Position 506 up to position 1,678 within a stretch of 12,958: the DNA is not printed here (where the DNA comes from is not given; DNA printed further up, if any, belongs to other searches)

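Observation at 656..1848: Sigma-70-family factor, translationally coupled to a small winged-helix-like ORF, at the promoter-distal end of a 13-kb phage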

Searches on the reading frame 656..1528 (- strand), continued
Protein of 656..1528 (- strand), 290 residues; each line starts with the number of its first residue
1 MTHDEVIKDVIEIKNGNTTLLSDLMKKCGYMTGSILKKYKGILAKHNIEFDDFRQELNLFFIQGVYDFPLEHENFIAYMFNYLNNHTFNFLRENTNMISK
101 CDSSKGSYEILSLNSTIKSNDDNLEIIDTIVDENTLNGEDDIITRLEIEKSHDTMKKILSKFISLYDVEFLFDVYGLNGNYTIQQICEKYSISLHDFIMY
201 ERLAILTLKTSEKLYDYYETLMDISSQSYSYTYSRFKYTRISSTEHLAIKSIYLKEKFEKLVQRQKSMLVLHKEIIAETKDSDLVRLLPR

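Call 31: search_solved_structures(query=A3, max_evalue=10, show_alignments=4)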
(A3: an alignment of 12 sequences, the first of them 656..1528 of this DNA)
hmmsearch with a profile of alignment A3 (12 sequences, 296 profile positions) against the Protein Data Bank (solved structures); distinct sequences matched with E-value up to 10: 71 (the best 60 are shown).
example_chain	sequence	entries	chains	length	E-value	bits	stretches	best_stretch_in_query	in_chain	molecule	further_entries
1l0o_C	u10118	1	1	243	3.3e-10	42.9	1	4-108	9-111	sigma factor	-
8x6f_E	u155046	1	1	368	3.9e-05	26.3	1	5-91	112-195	RNA polymerase sigma factor SigA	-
7ckq_F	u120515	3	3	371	4.1e-05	26.2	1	6-92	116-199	RNA polymerase sigma factor SigA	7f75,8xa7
3mzy_A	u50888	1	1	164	0.00022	23.9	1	53-103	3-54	RNA polymerase sigma-H factor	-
8b3z_A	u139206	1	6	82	0.00055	22.5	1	19-99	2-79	RNA polymerase sigma factor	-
8x6g_H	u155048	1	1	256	0.00068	22.2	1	5-101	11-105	RNA polymerase sigma factor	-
7l7b_F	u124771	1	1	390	0.0029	20.1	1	8-92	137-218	RNA polymerase sigma factor SigA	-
5or5_A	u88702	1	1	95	0.0034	19.9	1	13-96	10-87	ECF RNA polymerase sigma-E factor,ECF RNA polymerase sigma factor SigW,ECF RNA polymerase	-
7ye1_F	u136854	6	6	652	0.0048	19.4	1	11-93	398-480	RNA polymerase sigma factor RpoD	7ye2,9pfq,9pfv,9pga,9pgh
8h3v_G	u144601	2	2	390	0.0058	19.1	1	33-95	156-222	RNA polymerase sigma factor SigA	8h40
9dvs_G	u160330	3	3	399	0.0069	18.9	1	33-95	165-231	RNA polymerase sigma factor SigA1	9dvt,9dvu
8gzg_F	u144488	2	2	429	0.0095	18.5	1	33-97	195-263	RNA polymerase sigma factor SigA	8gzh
9wsm_F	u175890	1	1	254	0.011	18.3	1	21-93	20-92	RNA polymerase sigma factor FliA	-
9wsf_A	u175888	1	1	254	0.011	18.3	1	21-93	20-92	RNA polymerase sigma factor FliA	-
5yix_A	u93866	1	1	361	0.017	17.6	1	11-90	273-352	RNA polymerase sigma factor RpoD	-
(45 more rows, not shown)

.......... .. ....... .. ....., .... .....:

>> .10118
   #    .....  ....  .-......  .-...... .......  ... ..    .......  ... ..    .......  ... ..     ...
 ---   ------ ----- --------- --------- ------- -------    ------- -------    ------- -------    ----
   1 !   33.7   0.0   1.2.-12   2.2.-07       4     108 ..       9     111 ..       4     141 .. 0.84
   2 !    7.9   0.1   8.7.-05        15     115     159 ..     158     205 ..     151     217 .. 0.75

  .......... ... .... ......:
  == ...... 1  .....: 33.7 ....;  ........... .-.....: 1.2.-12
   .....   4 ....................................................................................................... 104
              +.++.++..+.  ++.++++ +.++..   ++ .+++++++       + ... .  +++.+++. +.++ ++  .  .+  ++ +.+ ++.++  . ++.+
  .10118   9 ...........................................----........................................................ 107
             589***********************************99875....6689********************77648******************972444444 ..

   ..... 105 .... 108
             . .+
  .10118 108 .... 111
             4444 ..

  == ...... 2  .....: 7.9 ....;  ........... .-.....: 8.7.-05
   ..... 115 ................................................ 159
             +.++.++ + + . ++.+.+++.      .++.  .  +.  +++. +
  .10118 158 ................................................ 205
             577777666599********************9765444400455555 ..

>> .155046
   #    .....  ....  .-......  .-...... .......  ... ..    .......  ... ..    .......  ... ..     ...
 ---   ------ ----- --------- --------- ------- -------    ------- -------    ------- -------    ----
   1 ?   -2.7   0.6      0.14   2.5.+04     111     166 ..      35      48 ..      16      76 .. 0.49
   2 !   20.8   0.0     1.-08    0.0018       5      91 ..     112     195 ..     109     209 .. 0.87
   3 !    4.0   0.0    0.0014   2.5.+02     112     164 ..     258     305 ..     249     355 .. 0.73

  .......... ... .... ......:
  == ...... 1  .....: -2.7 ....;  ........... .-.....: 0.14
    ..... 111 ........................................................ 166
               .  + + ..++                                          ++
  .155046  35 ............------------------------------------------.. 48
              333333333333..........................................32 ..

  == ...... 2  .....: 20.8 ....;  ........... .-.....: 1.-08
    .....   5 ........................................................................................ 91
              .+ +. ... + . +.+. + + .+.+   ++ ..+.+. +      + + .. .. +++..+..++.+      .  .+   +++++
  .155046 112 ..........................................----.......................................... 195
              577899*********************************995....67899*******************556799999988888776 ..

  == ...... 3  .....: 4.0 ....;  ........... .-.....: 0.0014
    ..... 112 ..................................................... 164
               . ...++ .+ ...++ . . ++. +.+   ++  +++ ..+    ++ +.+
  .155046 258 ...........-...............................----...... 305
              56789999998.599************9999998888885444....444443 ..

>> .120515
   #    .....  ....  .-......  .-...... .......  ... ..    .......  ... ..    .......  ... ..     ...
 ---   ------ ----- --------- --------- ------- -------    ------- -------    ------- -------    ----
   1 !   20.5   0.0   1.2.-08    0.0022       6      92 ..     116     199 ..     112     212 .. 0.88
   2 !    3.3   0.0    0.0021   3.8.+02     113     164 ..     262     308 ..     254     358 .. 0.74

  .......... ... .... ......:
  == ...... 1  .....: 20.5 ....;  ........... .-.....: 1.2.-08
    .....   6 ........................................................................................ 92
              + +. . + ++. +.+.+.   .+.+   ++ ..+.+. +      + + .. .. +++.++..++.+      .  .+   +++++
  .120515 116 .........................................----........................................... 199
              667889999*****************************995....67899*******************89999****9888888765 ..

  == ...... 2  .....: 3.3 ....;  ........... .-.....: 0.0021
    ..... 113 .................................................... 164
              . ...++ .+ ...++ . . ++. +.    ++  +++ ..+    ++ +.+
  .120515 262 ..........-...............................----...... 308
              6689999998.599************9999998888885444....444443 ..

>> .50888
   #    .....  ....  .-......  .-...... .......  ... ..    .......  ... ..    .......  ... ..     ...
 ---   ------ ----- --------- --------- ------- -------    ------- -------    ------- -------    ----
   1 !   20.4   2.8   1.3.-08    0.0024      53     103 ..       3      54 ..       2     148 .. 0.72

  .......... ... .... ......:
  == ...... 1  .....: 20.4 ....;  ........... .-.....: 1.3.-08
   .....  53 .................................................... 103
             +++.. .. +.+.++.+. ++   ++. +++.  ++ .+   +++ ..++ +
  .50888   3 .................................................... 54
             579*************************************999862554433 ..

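Call 33: find_encoding_contigs(protein=P0040, flank=10000, max_places=2)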
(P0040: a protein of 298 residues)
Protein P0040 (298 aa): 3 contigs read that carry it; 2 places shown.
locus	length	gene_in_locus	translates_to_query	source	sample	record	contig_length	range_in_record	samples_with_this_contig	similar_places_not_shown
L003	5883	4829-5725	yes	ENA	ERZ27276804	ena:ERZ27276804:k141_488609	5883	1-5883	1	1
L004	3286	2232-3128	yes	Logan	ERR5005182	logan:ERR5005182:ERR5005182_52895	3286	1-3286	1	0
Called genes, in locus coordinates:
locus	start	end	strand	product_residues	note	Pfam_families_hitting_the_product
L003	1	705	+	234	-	?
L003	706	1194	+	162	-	-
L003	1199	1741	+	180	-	-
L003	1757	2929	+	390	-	PF25622:Phi29_MCP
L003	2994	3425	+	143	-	-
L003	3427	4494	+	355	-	-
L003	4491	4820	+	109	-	-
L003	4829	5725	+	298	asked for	-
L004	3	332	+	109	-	?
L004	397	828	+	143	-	-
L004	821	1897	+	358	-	-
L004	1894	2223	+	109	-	-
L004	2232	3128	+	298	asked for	-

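Call 34: find_encoding_contigs(protein=P0041, flank=10000, max_places=2)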
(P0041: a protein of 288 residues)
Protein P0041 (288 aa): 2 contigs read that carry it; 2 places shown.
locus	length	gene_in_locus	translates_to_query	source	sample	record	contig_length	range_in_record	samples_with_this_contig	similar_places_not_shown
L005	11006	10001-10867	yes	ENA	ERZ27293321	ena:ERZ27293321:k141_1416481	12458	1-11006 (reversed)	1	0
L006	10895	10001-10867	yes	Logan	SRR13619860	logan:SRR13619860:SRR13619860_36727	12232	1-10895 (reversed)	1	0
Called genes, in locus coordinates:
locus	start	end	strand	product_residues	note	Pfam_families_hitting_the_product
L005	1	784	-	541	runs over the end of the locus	-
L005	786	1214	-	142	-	-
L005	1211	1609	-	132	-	PF04883:HK97-gp10_like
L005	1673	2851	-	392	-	PF25622:Phi29_MCP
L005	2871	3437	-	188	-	-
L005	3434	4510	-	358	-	PF05352:Phage_connector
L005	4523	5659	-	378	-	PF05894:Podovirus_Gp16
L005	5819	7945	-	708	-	PF03175:DNA_pol_B_2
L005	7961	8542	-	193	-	-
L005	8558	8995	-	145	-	-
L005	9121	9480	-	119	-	-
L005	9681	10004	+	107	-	-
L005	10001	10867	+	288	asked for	PF04542:Sigma70_r2 (weak)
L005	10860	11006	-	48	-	?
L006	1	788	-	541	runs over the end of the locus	-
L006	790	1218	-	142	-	-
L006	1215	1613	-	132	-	PF04883:HK97-gp10_like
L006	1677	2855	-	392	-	PF25622:Phi29_MCP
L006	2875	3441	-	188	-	-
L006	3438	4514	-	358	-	PF05352:Phage_connector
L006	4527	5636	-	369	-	PF05894:Podovirus_Gp16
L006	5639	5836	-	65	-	-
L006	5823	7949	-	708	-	PF03175:DNA_pol_B_2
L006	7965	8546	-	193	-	-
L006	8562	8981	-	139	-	-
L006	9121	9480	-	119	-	-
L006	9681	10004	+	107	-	-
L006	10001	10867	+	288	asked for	PF04542:Sigma70_r2 (weak)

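Call 35: find_encoding_contigs(protein=P0043, flank=10000, max_places=2)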
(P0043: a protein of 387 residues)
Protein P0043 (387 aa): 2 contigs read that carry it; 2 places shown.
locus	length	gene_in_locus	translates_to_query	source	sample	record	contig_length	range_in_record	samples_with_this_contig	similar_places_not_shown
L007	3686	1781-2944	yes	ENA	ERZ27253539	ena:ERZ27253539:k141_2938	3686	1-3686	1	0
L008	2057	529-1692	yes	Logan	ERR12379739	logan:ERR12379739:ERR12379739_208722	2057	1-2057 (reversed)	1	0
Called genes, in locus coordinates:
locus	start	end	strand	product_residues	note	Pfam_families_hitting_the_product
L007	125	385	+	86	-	-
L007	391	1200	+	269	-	-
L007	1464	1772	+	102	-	PF02257:RFX_DNA_binding (faint)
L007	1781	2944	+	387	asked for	PF04542:Sigma70_r2 (weak)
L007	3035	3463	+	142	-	PF04466:Terminase_3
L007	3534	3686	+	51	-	?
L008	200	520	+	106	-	PF02257:RFX_DNA_binding (faint)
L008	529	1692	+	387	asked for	PF04542:Sigma70_r2 (weak)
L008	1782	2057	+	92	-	?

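Call 36: find_encoding_contigs(protein=P0044, flank=10000, max_places=2)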
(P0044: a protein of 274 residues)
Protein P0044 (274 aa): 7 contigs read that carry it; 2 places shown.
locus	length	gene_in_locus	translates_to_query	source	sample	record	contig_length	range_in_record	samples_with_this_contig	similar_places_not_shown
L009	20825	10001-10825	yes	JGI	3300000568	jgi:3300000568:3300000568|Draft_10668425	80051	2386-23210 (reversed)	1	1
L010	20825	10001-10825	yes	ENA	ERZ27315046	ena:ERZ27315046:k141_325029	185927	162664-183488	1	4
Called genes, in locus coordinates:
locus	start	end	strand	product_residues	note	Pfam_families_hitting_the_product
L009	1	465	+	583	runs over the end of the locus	PF16736:sCache_like (faint), PF00672:HAMP, PF00989:PAS (weak), PF08448:PAS_4 (weak), PF13426:PAS_9 (weak), PF13596:PAS_10 (weak), PF00512:HisKA, PF02518:HATPase_c, +1 more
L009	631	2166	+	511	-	PF00117:GATase, PF07722:Peptidase_C26, PF02540:NAD_synthase (weak), PF03054:tRNA_Me_trans (weak), PF00958:GMP_synt_C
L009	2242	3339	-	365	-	PF14657:Arm-DNA-bind_4, PF14659:Phage_int_SAM_3, PF00589:Phage_integrase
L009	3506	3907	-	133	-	PF12844:HTH_19, PF13560:HTH_31, PF01381:HTH_3, PF13443:HTH_26 (weak)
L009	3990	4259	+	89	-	PF13443:HTH_26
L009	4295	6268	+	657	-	PF19263:DUF5906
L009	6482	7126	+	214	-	-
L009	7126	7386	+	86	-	-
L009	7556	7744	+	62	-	-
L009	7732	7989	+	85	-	-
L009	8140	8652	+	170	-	PF03592:Terminase_2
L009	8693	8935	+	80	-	-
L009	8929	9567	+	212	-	-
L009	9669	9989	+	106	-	PF09079:WHD_Cdc6 (weak)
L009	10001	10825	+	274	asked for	PF04542:Sigma70_r2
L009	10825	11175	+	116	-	-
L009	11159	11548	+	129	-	-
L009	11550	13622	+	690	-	PF20155:TMP_3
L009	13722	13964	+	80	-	-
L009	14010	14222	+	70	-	-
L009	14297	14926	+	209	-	PF18734:HEPN_AbiU2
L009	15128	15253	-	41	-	-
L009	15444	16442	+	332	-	PF13495:Phage_int_SAM_4, PF00589:Phage_integrase, PF22823:MrpR_C_cat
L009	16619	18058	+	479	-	PF00656:Peptidase_C14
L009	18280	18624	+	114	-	-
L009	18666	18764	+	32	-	-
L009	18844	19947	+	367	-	-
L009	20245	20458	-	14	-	-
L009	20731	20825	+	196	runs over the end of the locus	-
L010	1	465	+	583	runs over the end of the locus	PF16736:sCache_like (faint), PF00672:HAMP, PF00989:PAS (weak), PF08448:PAS_4 (weak), PF13426:PAS_9 (weak), PF13596:PAS_10 (weak), PF00512:HisKA, PF02518:HATPase_c, +1 more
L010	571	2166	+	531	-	PF00117:GATase, PF07722:Peptidase_C26, PF02540:NAD_synthase (weak), PF03054:tRNA_Me_trans (weak), PF00958:GMP_synt_C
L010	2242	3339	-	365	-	PF14657:Arm-DNA-bind_4, PF14659:Phage_int_SAM_3, PF00589:Phage_integrase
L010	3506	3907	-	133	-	PF12844:HTH_19, PF13560:HTH_31, PF01381:HTH_3, PF13443:HTH_26 (weak)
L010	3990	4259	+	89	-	PF13443:HTH_26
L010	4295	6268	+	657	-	PF19263:DUF5906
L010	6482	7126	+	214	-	-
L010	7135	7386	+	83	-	-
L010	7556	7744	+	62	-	-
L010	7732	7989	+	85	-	-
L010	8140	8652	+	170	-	PF03592:Terminase_2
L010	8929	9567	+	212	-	-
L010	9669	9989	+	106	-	PF09079:WHD_Cdc6 (weak)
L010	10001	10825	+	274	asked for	PF04542:Sigma70_r2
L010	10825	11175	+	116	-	-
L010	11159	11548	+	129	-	-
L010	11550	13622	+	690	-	PF20155:TMP_3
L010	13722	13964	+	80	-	-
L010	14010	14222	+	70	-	-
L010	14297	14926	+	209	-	PF18734:HEPN_AbiU2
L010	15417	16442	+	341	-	PF13495:Phage_int_SAM_4, PF00589:Phage_integrase, PF22823:MrpR_C_cat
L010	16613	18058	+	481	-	PF00656:Peptidase_C14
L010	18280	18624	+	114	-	-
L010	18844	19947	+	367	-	-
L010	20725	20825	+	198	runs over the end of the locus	-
